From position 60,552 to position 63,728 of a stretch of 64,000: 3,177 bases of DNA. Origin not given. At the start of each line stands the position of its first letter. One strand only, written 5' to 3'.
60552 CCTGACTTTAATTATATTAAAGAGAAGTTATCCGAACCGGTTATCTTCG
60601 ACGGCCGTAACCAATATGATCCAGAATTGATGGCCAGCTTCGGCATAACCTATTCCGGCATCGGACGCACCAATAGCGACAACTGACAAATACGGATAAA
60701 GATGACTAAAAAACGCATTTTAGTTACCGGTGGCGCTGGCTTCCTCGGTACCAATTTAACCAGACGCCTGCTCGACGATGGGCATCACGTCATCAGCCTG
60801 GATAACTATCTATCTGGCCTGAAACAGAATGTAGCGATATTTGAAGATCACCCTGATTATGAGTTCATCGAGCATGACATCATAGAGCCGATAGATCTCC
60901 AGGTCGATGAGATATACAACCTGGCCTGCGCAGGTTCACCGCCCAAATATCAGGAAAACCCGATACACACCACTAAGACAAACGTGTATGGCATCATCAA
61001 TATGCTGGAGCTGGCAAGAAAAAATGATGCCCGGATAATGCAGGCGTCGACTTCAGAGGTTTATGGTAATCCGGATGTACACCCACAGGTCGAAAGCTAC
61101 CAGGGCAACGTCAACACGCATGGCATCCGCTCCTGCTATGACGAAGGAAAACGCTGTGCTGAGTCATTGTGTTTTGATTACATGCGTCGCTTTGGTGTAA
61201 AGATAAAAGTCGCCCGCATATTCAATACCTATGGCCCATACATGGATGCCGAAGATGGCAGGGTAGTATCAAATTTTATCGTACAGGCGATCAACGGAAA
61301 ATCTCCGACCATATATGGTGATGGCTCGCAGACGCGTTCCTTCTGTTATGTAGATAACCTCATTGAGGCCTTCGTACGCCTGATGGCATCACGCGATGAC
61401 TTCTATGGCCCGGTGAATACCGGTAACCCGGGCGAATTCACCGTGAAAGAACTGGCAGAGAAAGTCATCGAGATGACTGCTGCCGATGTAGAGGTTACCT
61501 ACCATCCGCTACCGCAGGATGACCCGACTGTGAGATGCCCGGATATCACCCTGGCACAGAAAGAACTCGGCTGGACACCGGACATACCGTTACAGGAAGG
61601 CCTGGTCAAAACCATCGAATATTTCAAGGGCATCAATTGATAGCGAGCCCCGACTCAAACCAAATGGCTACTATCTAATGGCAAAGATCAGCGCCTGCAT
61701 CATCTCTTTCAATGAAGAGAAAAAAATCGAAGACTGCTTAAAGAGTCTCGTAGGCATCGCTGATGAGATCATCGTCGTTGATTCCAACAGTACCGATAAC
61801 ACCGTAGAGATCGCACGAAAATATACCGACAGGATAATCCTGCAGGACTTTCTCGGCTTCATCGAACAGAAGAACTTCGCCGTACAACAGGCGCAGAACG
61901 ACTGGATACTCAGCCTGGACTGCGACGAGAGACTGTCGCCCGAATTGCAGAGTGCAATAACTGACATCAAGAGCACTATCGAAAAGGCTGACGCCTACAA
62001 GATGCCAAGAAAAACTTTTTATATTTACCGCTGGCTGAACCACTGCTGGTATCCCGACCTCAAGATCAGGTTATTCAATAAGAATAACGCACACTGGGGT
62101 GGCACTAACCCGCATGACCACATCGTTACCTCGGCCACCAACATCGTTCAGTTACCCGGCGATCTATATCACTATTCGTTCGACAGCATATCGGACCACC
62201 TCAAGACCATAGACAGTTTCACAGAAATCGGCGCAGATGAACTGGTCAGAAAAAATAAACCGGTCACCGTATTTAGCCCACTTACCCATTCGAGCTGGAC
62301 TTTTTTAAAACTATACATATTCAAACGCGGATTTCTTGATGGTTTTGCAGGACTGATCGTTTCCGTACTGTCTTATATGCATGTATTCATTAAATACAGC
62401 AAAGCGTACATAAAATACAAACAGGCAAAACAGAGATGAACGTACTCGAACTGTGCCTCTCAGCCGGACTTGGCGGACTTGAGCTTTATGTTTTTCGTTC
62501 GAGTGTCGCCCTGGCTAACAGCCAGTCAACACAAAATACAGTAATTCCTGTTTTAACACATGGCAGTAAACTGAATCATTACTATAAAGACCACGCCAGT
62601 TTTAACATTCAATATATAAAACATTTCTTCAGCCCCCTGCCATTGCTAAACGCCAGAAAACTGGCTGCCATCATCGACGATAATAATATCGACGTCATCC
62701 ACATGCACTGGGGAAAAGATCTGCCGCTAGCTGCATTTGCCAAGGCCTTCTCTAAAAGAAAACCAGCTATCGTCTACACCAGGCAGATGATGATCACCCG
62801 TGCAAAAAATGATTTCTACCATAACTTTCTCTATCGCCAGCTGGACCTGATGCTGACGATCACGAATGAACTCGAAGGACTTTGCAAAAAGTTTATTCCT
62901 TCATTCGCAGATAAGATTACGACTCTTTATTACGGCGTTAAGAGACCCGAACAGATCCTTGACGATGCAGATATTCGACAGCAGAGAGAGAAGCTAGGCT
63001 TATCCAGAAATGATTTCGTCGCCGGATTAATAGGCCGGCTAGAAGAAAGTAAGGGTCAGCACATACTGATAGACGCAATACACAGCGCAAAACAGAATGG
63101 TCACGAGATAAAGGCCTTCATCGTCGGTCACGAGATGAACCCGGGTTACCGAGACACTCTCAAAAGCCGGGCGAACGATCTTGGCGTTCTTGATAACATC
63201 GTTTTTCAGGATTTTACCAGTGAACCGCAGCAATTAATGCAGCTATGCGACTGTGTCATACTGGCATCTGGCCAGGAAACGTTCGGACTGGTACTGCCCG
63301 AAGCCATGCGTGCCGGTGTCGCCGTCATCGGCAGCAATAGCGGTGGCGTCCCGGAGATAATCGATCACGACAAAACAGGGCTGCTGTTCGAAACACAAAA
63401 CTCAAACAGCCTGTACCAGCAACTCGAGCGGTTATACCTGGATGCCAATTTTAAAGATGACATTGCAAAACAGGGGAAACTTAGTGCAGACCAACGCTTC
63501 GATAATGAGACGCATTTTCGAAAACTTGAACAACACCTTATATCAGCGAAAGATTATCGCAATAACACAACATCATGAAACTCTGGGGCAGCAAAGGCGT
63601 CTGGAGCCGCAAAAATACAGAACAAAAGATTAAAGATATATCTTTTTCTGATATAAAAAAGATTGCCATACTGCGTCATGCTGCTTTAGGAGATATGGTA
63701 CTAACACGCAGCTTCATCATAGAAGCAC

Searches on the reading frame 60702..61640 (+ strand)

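Call 46: search_protein_families(library=pfam, proteins=[window:60702-61640:+], max_evalue=0.0001)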
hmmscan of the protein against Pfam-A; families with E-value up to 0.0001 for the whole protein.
window:60702-61640:+ (312 aa): 6 families
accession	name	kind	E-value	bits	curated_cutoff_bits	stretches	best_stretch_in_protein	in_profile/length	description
PF16363.11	GDP_Man_Dehyd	-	1.2e-49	170.1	27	1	7-302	1-330/332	GDP-mannose 4,6 dehydratase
PF01370.27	Epimerase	-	1.5e-47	162.5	20.9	1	6-232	1-229/240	NAD dependent epimerase/dehydratase family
PF01073.25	3Beta_HSD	-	2e-09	37.3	22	1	7-225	1-226/280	3-beta hydroxysteroid dehydrogenase/isomerase family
PF07993.18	NAD_binding_4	-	3e-08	33.6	20.1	1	82-222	100-256/258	Male sterility protein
PF04321.23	RmlD_sub_bind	-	8.2e-08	32.1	27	1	5-263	2-235/287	RmlD substrate binding domain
PF02719.21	Polysacc_synt_2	-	1.5e-05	24.8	20.2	0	6-111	1-121/293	Polysaccharide biosynthesis protein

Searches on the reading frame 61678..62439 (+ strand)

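Call 46: search_protein_families(library=pfam, proteins=[window:61678-62439:+], max_evalue=0.0001)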
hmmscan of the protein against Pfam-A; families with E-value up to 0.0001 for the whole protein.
window:61678-62439:+ (253 aa): 2 families
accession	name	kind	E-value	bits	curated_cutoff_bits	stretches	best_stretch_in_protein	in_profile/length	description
PF00535.33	Glycos_transf_2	-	1.1e-19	71.4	23.3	1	5-94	1-100/168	Glycosyl transferase family 2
PF13704.12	Glyco_tranf_2_4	-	2.8e-05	24.9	27.5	0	12-85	2-83/98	Glycosyl transferase family 2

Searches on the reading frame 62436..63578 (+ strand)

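Call 46: search_protein_families(library=pfam, proteins=[window:62436-63578:+], max_evalue=0.0001)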
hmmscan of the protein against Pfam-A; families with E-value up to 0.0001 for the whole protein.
window:62436-63578:+ (380 aa): 5 families
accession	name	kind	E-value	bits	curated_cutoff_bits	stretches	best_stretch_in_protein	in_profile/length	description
PF00534.26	Glycos_transf_1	-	1.4e-36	126.1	26.4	1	180-348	2-170/172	Glycosyl transferases group 1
PF13692.12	Glyco_trans_1_4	-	1.6e-27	97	27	1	195-335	3-141/142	Glycosyl transferases group 1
PF20706.3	GT4-conflict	-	1.6e-08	34.4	26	1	190-312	194-323/385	Family 4 Glycosyltransferase in conflict systems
PF13439.12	Glyco_transf_4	-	2.5e-08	34.6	28.5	1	13-168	2-166/170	Glycosyltransferase Family 4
PF13477.12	Glyco_trans_4_2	-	5.8e-08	33.4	23.4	1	16-133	10-125/139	Glycosyl transferase 4-like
